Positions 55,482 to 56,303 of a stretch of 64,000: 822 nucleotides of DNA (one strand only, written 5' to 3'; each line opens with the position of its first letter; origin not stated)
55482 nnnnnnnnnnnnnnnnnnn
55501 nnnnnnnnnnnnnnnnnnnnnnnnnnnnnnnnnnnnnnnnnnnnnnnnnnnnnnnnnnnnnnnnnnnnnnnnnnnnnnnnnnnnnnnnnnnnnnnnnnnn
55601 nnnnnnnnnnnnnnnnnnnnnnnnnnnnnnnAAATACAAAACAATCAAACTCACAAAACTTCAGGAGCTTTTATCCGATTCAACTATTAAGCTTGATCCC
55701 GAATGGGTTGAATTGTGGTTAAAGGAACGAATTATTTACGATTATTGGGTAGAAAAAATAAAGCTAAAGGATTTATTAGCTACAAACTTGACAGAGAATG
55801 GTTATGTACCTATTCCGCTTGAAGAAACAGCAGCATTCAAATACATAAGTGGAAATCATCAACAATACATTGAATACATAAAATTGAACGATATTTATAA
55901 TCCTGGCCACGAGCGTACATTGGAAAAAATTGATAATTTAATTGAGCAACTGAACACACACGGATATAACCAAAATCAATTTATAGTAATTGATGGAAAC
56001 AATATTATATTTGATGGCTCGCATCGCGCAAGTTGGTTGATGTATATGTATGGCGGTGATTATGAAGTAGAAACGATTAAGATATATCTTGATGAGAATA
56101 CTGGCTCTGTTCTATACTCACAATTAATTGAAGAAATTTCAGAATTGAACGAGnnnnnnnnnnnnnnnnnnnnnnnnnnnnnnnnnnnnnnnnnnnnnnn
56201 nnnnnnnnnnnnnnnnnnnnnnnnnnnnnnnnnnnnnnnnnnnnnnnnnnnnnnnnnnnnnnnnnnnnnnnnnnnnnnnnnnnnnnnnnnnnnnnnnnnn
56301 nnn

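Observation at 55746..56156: ParB/sulfiredoxin-like domain fused to a glycosyltransferase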

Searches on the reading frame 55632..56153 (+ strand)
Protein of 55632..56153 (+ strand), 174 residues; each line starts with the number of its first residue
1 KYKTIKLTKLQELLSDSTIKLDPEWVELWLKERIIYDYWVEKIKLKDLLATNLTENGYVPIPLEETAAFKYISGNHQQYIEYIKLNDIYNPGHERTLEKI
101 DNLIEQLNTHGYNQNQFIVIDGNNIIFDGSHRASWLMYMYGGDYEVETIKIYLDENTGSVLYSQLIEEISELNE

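Call 9: search_solved_structures(query=window:55632-56153:+, max_evalue=10, show_alignments=3)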
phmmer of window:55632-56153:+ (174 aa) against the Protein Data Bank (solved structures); distinct sequences matched with E-value up to 10: 7.
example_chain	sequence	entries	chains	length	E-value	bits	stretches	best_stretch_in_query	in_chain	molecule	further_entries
5y81_B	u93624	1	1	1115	0.045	17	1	57-107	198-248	Transcription-associated protein 1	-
6ig9_T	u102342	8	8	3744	0.2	14.9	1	57-107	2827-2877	Transcription-associated protein 1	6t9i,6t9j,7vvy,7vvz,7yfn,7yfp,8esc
5ojs_T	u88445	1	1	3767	0.2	14.8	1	57-107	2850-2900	Transcription-associated protein 1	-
6huf_A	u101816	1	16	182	0.32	14.2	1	92-125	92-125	Ras-related protein Rab-27A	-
6dzi_k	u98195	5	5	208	0.34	14.1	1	21-66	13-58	30S ribosomal protein S3 | Small ribosomal subunit protein uS3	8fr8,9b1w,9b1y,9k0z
8yp6_c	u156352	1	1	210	0.34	14.1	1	21-66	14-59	Small ribosomal subunit protein uS3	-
32nj_C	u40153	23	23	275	0.55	13.4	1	21-66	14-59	Small ribosomal subunit protein uS3 | 30S ribosomal protein S3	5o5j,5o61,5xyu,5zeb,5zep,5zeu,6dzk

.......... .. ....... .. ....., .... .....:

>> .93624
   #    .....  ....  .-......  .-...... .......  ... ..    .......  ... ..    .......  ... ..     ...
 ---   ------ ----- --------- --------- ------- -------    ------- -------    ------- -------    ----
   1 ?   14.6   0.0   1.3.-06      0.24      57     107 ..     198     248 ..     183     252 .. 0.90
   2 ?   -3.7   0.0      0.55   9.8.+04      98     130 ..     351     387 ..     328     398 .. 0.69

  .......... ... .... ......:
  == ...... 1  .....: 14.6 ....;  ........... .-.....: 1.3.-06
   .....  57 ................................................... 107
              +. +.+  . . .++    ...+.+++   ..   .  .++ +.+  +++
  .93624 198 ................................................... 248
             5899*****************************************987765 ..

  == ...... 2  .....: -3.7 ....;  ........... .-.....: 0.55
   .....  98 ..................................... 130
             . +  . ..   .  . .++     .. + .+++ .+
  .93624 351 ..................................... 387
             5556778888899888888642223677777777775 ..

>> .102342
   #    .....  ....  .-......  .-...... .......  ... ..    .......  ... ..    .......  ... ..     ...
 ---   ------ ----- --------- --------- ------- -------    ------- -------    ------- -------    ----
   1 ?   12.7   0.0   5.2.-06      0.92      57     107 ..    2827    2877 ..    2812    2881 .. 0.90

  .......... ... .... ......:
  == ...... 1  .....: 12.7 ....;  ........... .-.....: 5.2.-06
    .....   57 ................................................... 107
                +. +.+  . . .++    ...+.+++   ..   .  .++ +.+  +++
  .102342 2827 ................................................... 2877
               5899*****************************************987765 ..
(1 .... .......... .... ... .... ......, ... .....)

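Call 14: search_protein_representatives(protein=window:55632-56153:+)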
Query: 174 residues. Proteins with E-value up to 0.001 (for the whole library): 345; up to 1e-10: 82; up to 1e-30: 0. The best 150 are listed.
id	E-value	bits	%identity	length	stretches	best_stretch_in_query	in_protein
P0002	1.9e-30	122.4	43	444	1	19-152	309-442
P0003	8.2e-30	120.4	38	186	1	7-152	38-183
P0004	3.8e-27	111.7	42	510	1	3-154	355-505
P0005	5.1e-27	111.3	46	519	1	6-153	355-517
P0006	7.2e-27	110.8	37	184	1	19-152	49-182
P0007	7.9e-27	110.6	37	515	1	7-152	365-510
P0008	4.6e-26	108.2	39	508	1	7-152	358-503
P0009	6.5e-26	107.7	40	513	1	8-154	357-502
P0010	2.9e-25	105.6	34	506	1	8-154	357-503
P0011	7.3e-25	104.3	41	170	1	9-153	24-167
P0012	8.4e-24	100.8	38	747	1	8-153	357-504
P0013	4.0e-23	98.6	38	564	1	11-152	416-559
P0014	4.1e-23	98.5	40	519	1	4-153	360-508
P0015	9.8e-23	97.3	36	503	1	4-154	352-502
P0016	4.0e-21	92.1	36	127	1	32-152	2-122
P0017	5.2e-21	91.7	37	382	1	11-155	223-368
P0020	5.9e-19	85.0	40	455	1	11-151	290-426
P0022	2.6e-18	82.9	36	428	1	12-153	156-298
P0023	3.8e-17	79.1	37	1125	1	12-153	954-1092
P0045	4.6e-14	69.1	38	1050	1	3-153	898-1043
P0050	1.8e-13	67.1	34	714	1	16-152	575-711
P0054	3.1e-13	66.4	30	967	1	10-170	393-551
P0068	5.9e-12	62.2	35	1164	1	12-153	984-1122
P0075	2.5e-11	60.2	34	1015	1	12-157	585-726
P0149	8.3e-08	48.7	28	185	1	21-153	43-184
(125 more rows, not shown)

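Call 18: search_solved_structures(query=A1, max_evalue=10, show_alignments=4)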
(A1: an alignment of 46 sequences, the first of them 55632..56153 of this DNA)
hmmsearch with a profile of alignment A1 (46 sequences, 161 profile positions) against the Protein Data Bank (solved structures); distinct sequences matched with E-value up to 10: 2.
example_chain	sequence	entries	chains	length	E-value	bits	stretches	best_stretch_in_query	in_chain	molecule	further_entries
6z1p_Bn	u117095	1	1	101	0.15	15.4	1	25-96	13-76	Ribosomal protein S14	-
3lup_A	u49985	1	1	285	1.3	12.4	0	67-110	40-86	DegV family protein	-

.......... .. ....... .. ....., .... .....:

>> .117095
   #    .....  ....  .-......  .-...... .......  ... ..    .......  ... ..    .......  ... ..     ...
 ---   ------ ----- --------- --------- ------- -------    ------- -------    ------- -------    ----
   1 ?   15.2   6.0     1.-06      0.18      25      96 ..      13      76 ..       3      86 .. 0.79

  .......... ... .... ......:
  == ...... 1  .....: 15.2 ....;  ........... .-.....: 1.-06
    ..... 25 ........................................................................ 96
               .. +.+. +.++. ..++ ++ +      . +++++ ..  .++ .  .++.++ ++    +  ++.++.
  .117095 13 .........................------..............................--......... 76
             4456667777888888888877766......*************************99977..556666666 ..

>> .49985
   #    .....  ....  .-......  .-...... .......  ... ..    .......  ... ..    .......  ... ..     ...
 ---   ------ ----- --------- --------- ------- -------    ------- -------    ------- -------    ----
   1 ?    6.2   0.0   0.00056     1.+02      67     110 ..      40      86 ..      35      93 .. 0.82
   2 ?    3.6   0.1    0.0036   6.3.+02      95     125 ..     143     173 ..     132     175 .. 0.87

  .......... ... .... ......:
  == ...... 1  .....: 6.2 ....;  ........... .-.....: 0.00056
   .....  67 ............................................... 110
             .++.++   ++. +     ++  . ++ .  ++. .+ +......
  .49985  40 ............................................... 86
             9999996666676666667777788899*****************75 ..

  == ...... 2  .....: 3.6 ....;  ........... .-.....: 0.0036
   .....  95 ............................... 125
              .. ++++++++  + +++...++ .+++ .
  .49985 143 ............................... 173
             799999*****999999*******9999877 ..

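Call 19: search_protein_families(library=pfam, alignment_id=A1, max_evalue=1)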
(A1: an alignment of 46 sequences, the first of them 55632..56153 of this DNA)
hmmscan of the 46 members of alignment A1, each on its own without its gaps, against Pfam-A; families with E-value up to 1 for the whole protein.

A. member 1, window:55632-56153:+ (174 aa): 2 families
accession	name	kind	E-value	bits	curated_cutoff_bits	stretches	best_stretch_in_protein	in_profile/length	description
PF10256.14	Erf4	-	0.098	13.1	29.3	1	85-121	70-106/116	Golgin subfamily A member 7/ERF4 family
PF09494.16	Slx4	-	0.49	10.9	24.8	0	2-32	21-53/60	Slx4 endonuclease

B. families by the number of members that match (of 46 scanned): 29 families (the first 25 are shown)
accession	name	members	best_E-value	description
PF04592.20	SelP_N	1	0.0027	Selenoprotein P, N terminal region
PF22740.1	PapZ_C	1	0.0085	RapZ C-terminal domain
PF03235.19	GmrSD_N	1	0.011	GmrSD restriction endonuclease, N-terminal domain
PF04453.20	LptD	1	0.011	LPS transport system D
PF00318.25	Ribosomal_S2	1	0.012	Ribosomal protein S2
PF02016.21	Peptidase_S66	1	0.012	LD-carboxypeptidase N-terminal domain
PF25335.1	GRDP_C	1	0.015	Glycine Rich Domain Protein C-terminal domain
PF14515.11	HOASN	1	0.017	Haem-oxygenase-associated N-terminal helices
PF22161.1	Mre11_C_bact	1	0.025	Mre11 C-terminal domain, bacteria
PF03498.20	CDtoxinA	1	0.025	Cytolethal distending toxin A/C domain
PF15653.11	Tox-URI2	1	0.028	URI fold toxin 2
PF21771.2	CFAP58_CC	1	0.03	CFAP58 central coiled coil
PF14072.11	DndB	1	0.049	DNA-sulfur modification-associated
PF16545.11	CCM2_C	1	0.061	Cerebral cavernous malformation protein, harmonin-homology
PF22297.1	PccH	1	0.061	PccH Cytochrome c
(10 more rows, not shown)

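Call 20: find_homologous_proteins(query=A1, max_evalue=0.00001)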
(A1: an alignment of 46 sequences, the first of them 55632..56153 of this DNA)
Query A1 (46 sequences) (174 aa, profile of the alignment): 43 proteins with E <= 0.00001 among 2362 candidates.
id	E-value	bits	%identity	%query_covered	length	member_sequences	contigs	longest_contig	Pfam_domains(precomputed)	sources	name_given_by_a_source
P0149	3.1e-34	136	27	74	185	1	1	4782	-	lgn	-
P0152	2.1e-31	127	28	63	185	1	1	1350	-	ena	-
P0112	3.4e-29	120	27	89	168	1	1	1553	-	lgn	-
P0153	8.0e-27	112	39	55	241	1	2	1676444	-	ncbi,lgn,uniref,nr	ncbi:hypothetical protein NAMH_1662 [Nautilia profundicola AmH]|uniref:Uncharacterized protein n=1 T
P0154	2.8e-25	107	27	87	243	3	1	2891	-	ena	-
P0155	4.6e-23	100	26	67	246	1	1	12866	-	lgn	-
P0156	5.2e-23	100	39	54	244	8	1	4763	-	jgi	jgi:2C-methyl-D-erythritol 2,4-cyclodiphosphate synthase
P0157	5.6e-23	100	27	70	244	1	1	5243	-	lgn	-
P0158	8.3e-23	99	33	65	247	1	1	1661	-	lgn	-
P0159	1.6e-22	98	28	53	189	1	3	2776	-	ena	-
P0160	2.3e-22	98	32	54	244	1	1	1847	-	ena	-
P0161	4.1e-22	97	28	57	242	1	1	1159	-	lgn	-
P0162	3.3e-21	94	28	66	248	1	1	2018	-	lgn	-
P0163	3.7e-21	94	26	56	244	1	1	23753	-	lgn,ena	-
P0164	3.8e-21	94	28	67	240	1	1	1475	-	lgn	-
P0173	2.4e-20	91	29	57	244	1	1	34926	-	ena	-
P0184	9.6e-20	89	29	53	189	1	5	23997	-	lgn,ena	-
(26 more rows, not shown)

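Call 27: search_protein_families(library=pfam, proteins=[P0012, P0023, P0045, P0054, P0068, P0075, P0020, P0022, P0017, P0050], max_evalue=0.001)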
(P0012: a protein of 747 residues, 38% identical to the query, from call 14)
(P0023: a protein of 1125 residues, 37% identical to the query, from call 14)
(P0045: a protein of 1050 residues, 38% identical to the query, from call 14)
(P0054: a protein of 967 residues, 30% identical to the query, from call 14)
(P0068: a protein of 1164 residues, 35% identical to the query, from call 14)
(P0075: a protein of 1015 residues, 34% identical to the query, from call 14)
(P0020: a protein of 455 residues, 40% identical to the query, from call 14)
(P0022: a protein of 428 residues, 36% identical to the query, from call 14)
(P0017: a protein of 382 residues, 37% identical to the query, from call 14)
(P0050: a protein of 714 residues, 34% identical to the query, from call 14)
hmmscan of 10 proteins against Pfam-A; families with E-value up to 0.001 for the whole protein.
P0012 (747 aa): 9 families
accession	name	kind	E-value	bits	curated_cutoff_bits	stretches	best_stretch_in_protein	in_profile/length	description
PF14559.12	TPR_19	-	1.2e-12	48.4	25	0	642-695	4-57/68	Tetratricopeptide repeat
PF13428.12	TPR_14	-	3.1e-09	37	23.5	0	632-672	4-44/44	Tetratricopeptide repeat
PF01075.23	Glyco_transf_9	-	3e-06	27.2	22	1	199-292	119-217/247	Glycosyltransferase family 9 (heptosyltransferase)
PF07719.23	TPR_2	-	3.7e-06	27.1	27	0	640-662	12-34/34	Tetratricopeptide repeat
PF00515.34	TPR_1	-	4.4e-06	26.7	27.8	0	705-730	9-34/34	Tetratricopeptide repeat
PF23914.1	TPR_CcmH_CycH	-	1.5e-05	25.4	42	0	640-682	61-103/158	Cytochrome c-type biogenesis protein H TPR domain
PF13181.12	TPR_8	-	4.7e-05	23.7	25.7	0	699-730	3-34/34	Tetratricopeptide repeat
PF13432.12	TPR_16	-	0.00014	22.7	32.7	0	668-726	2-60/65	Tetratricopeptide repeat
PF12895.13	ANAPC3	-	0.00098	19.8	27.2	0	642-718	2-77/82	Anaphase-promoting complex, cyclosome, subunit 3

P0023 (1125 aa): 1 family
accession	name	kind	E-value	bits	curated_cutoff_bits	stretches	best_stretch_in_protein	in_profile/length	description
PF05045.17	RgpF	-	1.6e-58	199.1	25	2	187-505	181-502/503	Rhamnan synthesis protein F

P0045 (1050 aa): 0 families

P0054 (967 aa): 2 families
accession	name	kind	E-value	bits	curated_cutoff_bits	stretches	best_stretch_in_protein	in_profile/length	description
PF14307.12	Glyco_tran_WbsX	-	1.1e-122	410.3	25.1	1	609-950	2-350/350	Glycosyltransferase WbsX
PF05045.17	RgpF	-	3.2e-19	69.4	25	1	138-369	265-503/503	Rhamnan synthesis protein F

P0068 (1164 aa): 1 family
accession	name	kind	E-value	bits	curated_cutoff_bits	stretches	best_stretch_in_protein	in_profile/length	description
PF05045.17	RgpF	-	4.5e-122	408.7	25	2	37-536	3-503/503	Rhamnan synthesis protein F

P0075 (1015 aa): 1 family
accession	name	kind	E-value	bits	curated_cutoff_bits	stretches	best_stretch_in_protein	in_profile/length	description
PF05045.17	RgpF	-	1.4e-46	159.7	25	2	782-990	1-222/503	Rhamnan synthesis protein F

P0020 (455 aa): 1 family
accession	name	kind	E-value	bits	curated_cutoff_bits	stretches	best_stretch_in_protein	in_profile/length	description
PF05045.17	RgpF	-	6.2e-18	65.2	25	1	29-262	264-503/503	Rhamnan synthesis protein F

P0022 (428 aa): 0 families

P0017 (382 aa): 1 family
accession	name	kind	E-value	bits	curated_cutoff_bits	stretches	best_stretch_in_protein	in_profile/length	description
PF01075.23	Glyco_transf_9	-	5.4e-07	29.6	22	1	30-168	93-227/247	Glycosyltransferase family 9 (heptosyltransferase)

P0050 (714 aa): 1 family
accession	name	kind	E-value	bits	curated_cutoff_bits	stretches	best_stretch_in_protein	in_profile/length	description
PF01075.23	Glyco_transf_9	-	9.9e-09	35.3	22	1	345-506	61-218/247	Glycosyltransferase family 9 (heptosyltransferase)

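Call 30: find_encoding_contigs(protein=P0149, flank=5000, max_places=3)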
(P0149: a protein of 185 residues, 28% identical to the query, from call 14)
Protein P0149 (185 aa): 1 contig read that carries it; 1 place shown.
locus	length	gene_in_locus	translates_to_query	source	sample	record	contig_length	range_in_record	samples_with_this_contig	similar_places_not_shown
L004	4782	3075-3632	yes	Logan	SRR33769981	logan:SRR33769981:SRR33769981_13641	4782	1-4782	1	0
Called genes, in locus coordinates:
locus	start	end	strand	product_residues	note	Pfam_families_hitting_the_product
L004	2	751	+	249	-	?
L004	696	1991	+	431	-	PF01075:Glyco_transf_9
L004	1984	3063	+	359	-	PF01075:Glyco_transf_9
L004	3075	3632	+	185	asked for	-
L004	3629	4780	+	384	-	?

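Call 34: predict_structure(alignment_id=A4)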
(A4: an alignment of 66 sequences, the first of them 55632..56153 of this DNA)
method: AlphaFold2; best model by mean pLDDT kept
length: 174 residues; sequences in the alignment: 66
mean_pLDDT: 91.1   pTM: 0.82
mean pLDDT of the five models: 91.1, 90.8, 90.7, 90.5, 90.4
residues with pLDDT >= 90: 139; 70-90: 20; 50-70: 12; < 50: 3
segments of 3 or more residues with pLDDT < 50: 159-161
pLDDT, mean of each block of 10 residues (from residue 1): 88 96 94 96 98 92 98 96 92 86 97 96 97 98 98 70 62 79
secondary structure, 60 per line:
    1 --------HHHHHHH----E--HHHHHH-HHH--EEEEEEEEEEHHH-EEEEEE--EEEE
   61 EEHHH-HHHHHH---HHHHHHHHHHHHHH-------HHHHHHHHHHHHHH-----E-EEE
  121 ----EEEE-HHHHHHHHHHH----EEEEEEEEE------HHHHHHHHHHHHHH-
elements in order: H9-15 H23-28 E35-44 E49-54 E57-62 H67-72 H76-89 H97-110 E118-120 E125-128 H130-140 E145-153 H160-173

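Call 36: fold_search(model_id=the predicted structure, library=pdb)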
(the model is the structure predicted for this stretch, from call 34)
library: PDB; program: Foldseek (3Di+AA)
matches with E <= 10: 100; with E <= 0.001: 0
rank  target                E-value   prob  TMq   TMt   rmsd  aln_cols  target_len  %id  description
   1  5k5d_B                2.4e-03  1.00  0.37  0.26   7.4       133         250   14  Structure of the C2221 form of Pnob8-like ParB-N domain (released 2016-06-15)
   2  5k5d_A                3.2e-03  1.00  0.38  0.27   6.1       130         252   14  Structure of the C2221 form of Pnob8-like ParB-N domain (released 2016-06-15)
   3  5k5d_C                7.2e-03  1.00  0.37  0.27   8.0       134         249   14  Structure of the C2221 form of Pnob8-like ParB-N domain (released 2016-06-15)
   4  5k5a                  1.5e-02  1.00  0.37  0.25   7.6       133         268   14  Structure of the pNOB8-like ParB N-domain (released 2016-06-15)
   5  7nfu_A                3.2e-02  0.97  0.35  0.28   7.1       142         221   19  Crystal structure of C-terminally truncated Geobacillus thermoleovorans nucleoid occlusion protein Noc (released 2021-02-17)
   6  6sdk_A                8.7e-02  0.96  0.34  0.30   4.6       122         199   18  Crystal structure of bacterial ParB dimer bound to CDP (released 2019-10-23)
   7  7nfu_B                9.2e-02  0.90  0.33  0.28   8.0       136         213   20  Crystal structure of C-terminally truncated Geobacillus thermoleovorans nucleoid occlusion protein Noc (released 2021-02-17)
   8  7bnk_B                1.3e-01  0.87  0.32  0.29   6.2       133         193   16  Crystal structure of ParB from Myxococcus xanthus bound to CDP and Monothiophosphate (released 2021-09-08)
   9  7ol9_A                1.4e-01  0.66  0.28  0.25   5.0        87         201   22  Crystal structure of C-terminally truncated Bacillus subtilis nucleoid occlusion protein (Noc) complexed to the Noc-bi (released 2022-03-09)
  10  3cyi                  3.0e-01  0.51  0.29  0.43   5.1       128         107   12  Crystal Structure of Human Sulfiredoxin (Srx) in Complex with ATP:Mg2+ (released 2008-07-01)
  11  1xw4                  3.4e-01  0.38  0.28  0.40   5.6       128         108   11  Crystal Structure of Human Sulfiredoxin (Srx) in Complex with ADP (released 2005-05-24)
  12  1xw3                  4.1e-01  0.44  0.29  0.42   5.1       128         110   11  Crystal Structure of Human Sulfiredoxin (Srx) (released 2005-05-24)
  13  6ky4                  4.6e-01  0.63  0.30  0.52   4.4       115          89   11  Crystal structure of Sulfiredoxin from Arabidopsis thaliana (released 2019-10-16)
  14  7lj1_d                5.3e-01  0.30  0.29  0.43   6.4       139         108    9  Human Prx1-Srx Decameric Complex (released 2021-07-14)
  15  7o0n_A                5.6e-01  0.35  0.26  0.23   6.0        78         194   23  Crystal structure of a ParB E93A mutant from Myxococcus xanthus bound to CDP and monothiophosphate (released 2021-09-15)
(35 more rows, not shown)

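Call 50: search_protein_families(library=pfam, alignment_id=A6, max_evalue=0.001)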
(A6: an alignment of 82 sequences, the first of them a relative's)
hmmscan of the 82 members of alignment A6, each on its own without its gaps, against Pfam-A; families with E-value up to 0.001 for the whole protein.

A. member 1, P0002 (444 aa): 1 family
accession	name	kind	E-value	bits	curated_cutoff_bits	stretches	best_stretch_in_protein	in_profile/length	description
PF01075.23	Glyco_transf_9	-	5.1e-06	26.4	22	1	105-236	86-218/247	Glycosyltransferase family 9 (heptosyltransferase)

B. families by the number of members that match (of 82 scanned): 30 families (the first 25 are shown)
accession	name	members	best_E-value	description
PF05045.17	RgpF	29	4.5e-122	Rhamnan synthesis protein F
PF01075.23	Glyco_transf_9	23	1.3e-11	Glycosyltransferase family 9 (heptosyltransferase)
PF00535.33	Glycos_transf_2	3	2.1e-34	Glycosyl transferase family 2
PF10111.15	Glyco_tranf_2_2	3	8.9e-16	Glycosyltransferase like family 2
PF13641.12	Glyco_tranf_2_3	3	6e-13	Glycosyltransferase like family 2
PF13489.12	Methyltransf_23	2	2.9e-09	Methyltransferase domain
PF13847.12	Methyltransf_31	2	4.1e-06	Methyltransferase domain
PF14307.12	Glyco_tran_WbsX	1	1.1e-122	Glycosyltransferase WbsX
PF01501.26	Glyco_transf_8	1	6.6e-38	Glycosyl transferase family 8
PF14559.12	TPR_19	1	1.2e-12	Tetratricopeptide repeat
PF08241.18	Methyltransf_11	1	1.2e-10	Methyltransferase domain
PF08242.18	Methyltransf_12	1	1.9e-09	Methyltransferase domain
PF13428.12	TPR_14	1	3.1e-09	Tetratricopeptide repeat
PF13649.12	Methyltransf_25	1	1.8e-07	Methyltransferase domain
PF08003.17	Methyltransf_9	1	2.8e-07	Protein of unknown function (DUF1698)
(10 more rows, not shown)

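Call 51: find_encoding_contigs(protein=P0153, flank=8000, max_places=2)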
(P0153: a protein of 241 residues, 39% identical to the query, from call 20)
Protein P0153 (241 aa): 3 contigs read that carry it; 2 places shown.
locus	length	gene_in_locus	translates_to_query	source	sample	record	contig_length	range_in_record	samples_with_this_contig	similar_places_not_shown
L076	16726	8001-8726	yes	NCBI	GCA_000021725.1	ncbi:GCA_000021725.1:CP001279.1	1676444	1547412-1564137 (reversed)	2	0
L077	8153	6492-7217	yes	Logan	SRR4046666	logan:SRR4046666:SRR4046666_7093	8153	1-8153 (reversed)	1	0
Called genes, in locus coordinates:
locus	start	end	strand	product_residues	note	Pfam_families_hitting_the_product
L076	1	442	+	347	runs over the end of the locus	PF01073:3Beta_HSD, PF01370:Epimerase, PF02719:Polysacc_synt_2, PF04321:RmlD_sub_bind, PF16363:GDP_Man_Dehyd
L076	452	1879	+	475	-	PF00483:NTP_transferase, PF22640:ManC_GMP_beta-helix, PF01050:MannoseP_isomer, PF07883:Cupin_2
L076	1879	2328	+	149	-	PF00293:NUDIX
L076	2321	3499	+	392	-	PF01370:Epimerase, PF04321:RmlD_sub_bind, PF16363:GDP_Man_Dehyd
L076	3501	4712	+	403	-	PF01370:Epimerase, PF16363:GDP_Man_Dehyd, PF01370:Epimerase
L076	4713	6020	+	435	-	PF01943:Polysacc_synt, PF13440:Polysacc_synt_3, PF01554:MatE (weak)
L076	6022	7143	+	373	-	PF00534:Glycos_transf_1, PF13692:Glyco_trans_1_4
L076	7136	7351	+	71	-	-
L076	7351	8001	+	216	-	-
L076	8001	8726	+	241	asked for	-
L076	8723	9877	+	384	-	PF01075:Glyco_transf_9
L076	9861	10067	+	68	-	-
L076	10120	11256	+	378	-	PF13439:Glyco_transf_4, PF20706:GT4-conflict (weak), PF00534:Glycos_transf_1, PF13692:Glyco_trans_1_4, PF13524:Glyco_trans_1_2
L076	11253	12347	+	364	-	-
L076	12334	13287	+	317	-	PF06662:C5-epim_C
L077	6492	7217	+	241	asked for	-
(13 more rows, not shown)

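Call 52: find_encoding_contigs(protein=P0184, flank=8000, max_places=2)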
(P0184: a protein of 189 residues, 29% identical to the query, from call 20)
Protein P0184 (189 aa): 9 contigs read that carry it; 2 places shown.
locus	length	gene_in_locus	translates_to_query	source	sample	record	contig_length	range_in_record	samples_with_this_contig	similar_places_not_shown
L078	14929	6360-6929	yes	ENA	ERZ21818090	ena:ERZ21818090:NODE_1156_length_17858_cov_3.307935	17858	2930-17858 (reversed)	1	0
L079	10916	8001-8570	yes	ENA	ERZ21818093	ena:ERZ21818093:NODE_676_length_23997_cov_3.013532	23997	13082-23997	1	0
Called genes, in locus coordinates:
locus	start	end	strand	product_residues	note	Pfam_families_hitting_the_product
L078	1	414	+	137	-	?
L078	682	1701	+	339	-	PF01368:DHH, PF02272:DHHA1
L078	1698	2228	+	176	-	PF00254:FKBP_C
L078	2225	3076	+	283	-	PF00254:FKBP_C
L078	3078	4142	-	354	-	PF00534:Glycos_transf_1, PF13692:Glyco_trans_1_4, PF13524:Glyco_trans_1_2 (weak)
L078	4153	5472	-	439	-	PF01943:Polysacc_synt, PF13440:Polysacc_synt_3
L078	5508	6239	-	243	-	PF13489:Methyltransf_23 (weak), PF13847:Methyltransf_31, PF08241:Methyltransf_11 (weak), PF08242:Methyltransf_12, PF13649:Methyltransf_25 (weak)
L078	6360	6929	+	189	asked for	-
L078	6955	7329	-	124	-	PF01219:DAGK_prokar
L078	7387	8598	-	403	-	PF01266:DAO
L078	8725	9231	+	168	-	PF08534:Redoxin, PF00578:AhpC-TSA, PF00085:Thioredoxin (weak), PF13098:Thioredoxin_2 (weak), PF13905:Thioredoxin_8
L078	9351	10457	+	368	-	PF14289:DUF4369, PF08534:Redoxin, PF00085:Thioredoxin, PF00578:AhpC-TSA, PF13905:Thioredoxin_8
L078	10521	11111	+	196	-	PF22544:HYDIN_VesB_CFA65-like_Ig, PF07610:DUF1573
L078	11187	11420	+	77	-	PF12843:QSregVF_b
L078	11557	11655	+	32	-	-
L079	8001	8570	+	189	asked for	-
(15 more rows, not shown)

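Call 53: find_encoding_contigs(protein=P0173, flank=8000, max_places=2)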
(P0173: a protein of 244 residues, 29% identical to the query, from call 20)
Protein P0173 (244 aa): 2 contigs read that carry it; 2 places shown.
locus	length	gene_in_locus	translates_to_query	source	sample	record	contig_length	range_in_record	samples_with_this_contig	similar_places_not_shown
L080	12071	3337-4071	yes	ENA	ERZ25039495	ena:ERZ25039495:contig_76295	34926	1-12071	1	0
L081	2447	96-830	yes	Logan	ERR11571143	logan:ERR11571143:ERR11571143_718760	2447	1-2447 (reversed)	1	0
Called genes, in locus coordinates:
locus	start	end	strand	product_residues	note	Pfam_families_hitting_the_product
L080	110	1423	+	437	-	PF01943:Polysacc_synt, PF13440:Polysacc_synt_3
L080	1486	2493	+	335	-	-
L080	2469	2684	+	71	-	-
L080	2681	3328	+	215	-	PF14907:NTP_transf_5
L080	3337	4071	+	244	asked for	-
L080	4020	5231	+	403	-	PF01075:Glyco_transf_9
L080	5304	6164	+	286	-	PF00535:Glycos_transf_2, PF10111:Glyco_tranf_2_2 (weak)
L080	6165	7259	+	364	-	PF13439:Glyco_transf_4, PF13579:Glyco_trans_4_4, PF20706:GT4-conflict, PF00534:Glycos_transf_1, PF13692:Glyco_trans_1_4, PF13524:Glyco_trans_1_2 (weak)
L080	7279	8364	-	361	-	PF13439:Glyco_transf_4, PF13579:Glyco_trans_4_4 (weak), PF00534:Glycos_transf_1, PF13692:Glyco_trans_1_4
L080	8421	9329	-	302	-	PF00535:Glycos_transf_2, PF10111:Glyco_tranf_2_2, PF13641:Glyco_tranf_2_3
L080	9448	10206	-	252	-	PF00535:Glycos_transf_2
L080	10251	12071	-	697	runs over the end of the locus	PF00515:TPR_1 (faint), PF07719:TPR_2 (faint), PF13431:TPR_17 (faint), PF25062:ARM_TT21_N (faint), PF04733:Coatomer_E (faint), PF13424:TPR_12, PF12895:ANAPC3 (weak), PF14559:TPR_19, +8 more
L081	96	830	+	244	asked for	-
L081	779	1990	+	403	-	PF01075:Glyco_transf_9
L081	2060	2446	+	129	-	?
